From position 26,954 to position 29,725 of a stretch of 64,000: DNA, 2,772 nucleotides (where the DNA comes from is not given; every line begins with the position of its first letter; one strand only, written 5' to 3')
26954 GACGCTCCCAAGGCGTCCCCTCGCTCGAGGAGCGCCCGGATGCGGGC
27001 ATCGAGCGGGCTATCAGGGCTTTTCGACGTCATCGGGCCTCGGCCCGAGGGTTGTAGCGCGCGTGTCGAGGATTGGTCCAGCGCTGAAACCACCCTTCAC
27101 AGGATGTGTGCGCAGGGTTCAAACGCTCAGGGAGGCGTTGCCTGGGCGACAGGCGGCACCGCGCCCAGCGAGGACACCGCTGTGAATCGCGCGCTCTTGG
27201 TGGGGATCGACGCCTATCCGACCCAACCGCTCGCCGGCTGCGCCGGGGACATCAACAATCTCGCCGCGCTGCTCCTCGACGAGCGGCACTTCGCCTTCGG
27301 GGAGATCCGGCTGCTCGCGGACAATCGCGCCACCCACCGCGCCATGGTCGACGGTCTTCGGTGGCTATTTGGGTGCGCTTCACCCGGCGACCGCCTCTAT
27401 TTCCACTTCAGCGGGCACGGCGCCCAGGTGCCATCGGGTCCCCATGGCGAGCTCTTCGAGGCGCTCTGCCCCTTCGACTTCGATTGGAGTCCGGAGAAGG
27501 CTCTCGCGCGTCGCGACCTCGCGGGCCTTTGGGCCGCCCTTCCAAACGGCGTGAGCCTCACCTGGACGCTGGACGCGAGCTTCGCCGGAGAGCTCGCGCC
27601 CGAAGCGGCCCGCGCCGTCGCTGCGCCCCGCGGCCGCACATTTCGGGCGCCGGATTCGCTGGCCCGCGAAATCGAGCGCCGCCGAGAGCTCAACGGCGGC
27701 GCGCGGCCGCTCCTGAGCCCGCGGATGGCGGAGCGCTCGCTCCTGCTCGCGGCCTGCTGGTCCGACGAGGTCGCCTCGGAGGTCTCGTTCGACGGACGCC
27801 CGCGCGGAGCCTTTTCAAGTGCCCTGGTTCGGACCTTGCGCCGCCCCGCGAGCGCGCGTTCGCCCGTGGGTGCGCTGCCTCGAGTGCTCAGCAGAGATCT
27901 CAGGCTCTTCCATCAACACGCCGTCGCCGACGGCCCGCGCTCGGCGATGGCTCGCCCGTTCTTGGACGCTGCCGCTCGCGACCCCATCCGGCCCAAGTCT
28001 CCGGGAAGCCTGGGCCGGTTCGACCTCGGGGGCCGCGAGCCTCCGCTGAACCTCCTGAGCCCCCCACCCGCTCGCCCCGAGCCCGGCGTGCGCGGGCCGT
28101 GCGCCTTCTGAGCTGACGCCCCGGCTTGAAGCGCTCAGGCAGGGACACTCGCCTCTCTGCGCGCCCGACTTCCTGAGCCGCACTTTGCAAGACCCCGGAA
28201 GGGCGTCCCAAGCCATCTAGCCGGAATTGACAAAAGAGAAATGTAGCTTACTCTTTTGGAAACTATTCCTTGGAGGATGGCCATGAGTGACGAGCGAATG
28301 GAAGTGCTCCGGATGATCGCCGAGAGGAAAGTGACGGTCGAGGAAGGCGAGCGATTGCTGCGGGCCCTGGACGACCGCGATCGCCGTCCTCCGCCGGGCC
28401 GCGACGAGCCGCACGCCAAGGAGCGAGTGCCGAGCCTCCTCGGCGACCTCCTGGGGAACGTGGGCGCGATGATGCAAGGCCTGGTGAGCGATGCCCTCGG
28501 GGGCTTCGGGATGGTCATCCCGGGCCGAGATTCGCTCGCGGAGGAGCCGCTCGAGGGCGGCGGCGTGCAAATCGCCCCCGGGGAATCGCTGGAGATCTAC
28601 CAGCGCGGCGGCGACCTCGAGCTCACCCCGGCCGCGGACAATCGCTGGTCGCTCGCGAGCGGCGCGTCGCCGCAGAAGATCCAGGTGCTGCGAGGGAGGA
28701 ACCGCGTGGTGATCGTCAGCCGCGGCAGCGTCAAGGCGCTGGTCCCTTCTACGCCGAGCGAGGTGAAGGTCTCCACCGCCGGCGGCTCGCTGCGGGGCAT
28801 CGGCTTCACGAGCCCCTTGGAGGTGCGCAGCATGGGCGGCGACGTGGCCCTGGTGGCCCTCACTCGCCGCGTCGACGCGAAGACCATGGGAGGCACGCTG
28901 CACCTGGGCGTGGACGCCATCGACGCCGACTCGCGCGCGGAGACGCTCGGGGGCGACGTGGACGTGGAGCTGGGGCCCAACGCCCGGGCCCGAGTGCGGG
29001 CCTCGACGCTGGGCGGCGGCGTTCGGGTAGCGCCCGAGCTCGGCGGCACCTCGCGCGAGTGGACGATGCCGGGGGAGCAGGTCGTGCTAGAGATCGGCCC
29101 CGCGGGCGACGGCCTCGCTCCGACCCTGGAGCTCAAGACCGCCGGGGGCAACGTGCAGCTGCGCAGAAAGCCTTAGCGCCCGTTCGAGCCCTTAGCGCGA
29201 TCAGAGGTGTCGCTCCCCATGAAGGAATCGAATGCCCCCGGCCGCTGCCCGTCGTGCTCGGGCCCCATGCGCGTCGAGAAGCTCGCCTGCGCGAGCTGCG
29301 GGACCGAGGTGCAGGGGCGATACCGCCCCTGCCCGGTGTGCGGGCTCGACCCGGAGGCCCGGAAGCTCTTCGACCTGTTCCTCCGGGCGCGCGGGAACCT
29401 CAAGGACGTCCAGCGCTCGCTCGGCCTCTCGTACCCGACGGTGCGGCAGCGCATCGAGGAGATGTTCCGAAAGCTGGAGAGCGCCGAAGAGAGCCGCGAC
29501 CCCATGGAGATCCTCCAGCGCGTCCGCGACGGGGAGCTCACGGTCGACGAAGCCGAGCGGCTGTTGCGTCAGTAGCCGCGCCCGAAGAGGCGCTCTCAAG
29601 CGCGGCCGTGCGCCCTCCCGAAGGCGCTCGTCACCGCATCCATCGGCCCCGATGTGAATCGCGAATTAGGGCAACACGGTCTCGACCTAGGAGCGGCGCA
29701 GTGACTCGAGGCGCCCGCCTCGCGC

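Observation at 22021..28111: Kinase-linked ECF-like sigma factors flanking two paralogous orphan envelope proteins and a Cys-less caspase homolog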

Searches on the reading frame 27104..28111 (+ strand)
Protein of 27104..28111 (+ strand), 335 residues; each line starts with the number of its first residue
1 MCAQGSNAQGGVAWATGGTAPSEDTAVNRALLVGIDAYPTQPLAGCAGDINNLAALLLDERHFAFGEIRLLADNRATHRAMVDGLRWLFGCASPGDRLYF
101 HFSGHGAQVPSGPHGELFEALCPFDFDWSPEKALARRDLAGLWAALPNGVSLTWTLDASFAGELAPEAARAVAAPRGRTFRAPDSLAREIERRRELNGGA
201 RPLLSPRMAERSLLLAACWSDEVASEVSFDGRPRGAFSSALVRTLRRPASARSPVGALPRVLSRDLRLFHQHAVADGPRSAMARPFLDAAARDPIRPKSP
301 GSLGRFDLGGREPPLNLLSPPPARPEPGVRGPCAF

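Call 3: search_protein_families(library=pfam, proteins=[window:27104-28108:+], max_evalue=0.01)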
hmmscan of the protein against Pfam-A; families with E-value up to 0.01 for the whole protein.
seq(335 aa): 1 family
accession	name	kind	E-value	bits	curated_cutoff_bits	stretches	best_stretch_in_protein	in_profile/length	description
PF00656.27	Peptidase_C14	-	4e-14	53.3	21.4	1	29-252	3-198/233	Caspase domain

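Call 10: search_protein_families(library=ncbifam, proteins=[window:27104-28108:+], max_evalue=0.01)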
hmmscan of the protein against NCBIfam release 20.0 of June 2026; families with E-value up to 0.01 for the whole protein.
seq(335 aa): 1 family
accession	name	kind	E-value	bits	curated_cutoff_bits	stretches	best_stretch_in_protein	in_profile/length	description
NF047832.1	caspase_w_EACC1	subfamily_domain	3.9e-10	39.6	140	1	29-250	2-189/211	caspase, EACC1-associated type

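Call 55: search_solved_structures(query=window:27104-28111:+, max_evalue=0.1, show_alignments=3)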
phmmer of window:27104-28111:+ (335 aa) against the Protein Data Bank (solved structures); distinct sequences matched with E-value up to 0.1: 11.
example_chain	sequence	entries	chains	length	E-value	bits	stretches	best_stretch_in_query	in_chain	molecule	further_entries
4af8_A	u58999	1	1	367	4.5e-12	48.9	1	28-164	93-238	METACASPASE MCA2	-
4afr_A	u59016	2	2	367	7.5e-12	48.2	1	28-164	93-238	METACASPASE | METACASPASE MCA2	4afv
9n3d_A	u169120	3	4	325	7.9e-12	48.1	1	30-168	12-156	Metacaspase-9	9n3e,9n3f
8a53_A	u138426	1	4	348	8.5e-12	48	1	29-168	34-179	Metacaspase-9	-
4afp_A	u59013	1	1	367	1e-11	47.8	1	28-164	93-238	METACASPASE MCA2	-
4f6p_A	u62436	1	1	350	2.8e-09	39.8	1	22-163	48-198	Metacaspase-1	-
4f6o_A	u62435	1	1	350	4.5e-09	39.1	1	22-162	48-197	Metacaspase-1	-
7qp0_A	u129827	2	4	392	2.1e-08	36.9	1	22-163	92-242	Metacaspase-1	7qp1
6w8r_A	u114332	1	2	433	3.2e-07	33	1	28-174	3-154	Metacaspase-4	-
6w8s_A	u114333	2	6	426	5.6e-07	32.2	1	28-174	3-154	Metacaspase-4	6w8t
3bij_A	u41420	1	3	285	5.9e-05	25.5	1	43-246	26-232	Uncharacterized protein GSU0716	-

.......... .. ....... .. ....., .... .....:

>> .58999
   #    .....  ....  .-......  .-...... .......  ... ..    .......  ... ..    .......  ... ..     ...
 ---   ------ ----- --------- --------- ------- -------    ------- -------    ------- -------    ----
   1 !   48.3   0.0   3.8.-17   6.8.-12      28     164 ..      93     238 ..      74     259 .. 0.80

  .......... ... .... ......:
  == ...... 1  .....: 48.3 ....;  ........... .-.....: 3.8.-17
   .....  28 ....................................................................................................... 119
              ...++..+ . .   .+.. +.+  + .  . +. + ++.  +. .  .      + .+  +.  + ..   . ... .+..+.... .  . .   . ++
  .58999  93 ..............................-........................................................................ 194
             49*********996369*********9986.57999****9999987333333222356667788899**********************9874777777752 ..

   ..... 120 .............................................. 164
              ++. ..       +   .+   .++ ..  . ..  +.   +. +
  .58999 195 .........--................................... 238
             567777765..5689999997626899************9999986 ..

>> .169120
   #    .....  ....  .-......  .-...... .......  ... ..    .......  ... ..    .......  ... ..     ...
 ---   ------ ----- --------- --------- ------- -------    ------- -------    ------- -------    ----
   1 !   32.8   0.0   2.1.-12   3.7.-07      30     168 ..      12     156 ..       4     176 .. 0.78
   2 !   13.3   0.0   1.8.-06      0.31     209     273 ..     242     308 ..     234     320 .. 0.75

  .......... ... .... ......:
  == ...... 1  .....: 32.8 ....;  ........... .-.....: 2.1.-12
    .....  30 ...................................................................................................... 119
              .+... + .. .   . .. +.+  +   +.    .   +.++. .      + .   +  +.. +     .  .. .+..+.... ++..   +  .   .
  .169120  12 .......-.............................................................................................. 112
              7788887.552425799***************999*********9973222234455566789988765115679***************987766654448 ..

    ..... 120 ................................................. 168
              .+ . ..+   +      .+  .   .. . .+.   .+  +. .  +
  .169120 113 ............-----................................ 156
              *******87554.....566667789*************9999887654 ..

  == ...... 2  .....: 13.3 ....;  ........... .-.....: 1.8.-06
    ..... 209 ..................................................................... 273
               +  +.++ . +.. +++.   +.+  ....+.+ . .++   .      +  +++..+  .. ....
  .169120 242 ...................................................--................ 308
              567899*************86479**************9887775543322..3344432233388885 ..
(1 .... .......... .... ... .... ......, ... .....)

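Call 75: search_protein_families(library=padloc, proteins=[window:27182-28111:+], max_evalue=0.01)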
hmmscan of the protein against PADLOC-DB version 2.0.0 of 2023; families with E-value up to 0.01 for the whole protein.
window:27182-28111:+ (309 aa): 1 family
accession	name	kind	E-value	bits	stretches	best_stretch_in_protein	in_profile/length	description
PDLC02987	caspase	-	1.6e-19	68.4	1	4-88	5-85/453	-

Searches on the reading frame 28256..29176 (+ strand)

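Call 98: search_protein_families(library=pfam, proteins=[window:28256-29176:+], max_evalue=0.001)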
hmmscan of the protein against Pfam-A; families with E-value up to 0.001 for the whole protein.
window:28256-29176:+ (306 aa): 2 families
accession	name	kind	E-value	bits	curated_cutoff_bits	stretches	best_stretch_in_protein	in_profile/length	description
PF22746.1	SHOCT-like_DUF2089-C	-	3.8e-07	29.9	27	1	12-42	1-31/32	SHOCT-like domain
PF13349.12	DUF4097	-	1.9e-05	24.6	22.9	1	111-258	79-210/247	Toastrack DUF4097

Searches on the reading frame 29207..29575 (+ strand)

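Call 98: search_protein_families(library=pfam, proteins=[window:29207-29575:+], max_evalue=0.001)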
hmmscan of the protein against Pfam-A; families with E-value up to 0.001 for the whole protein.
window:29207-29575:+ (122 aa): 4 families
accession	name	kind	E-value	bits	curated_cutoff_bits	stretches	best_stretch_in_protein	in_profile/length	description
PF09862.15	DUF2089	-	2.9e-18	65.7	33.4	1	47-91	1-45/47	Domain of unknown function (DUF2089)-HTH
PF22747.2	Zn_ribbon_DUF2089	-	4.2e-12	46.4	27.6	1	14-45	1-32/32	DUF2089 zinc ribbon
PF22746.1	SHOCT-like_DUF2089-C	-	2.2e-06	27.5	27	1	100-121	4-25/32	SHOCT-like domain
PF12773.13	DZR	-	0.00051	20.6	27.3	1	14-46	15-45/45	Double zinc ribbon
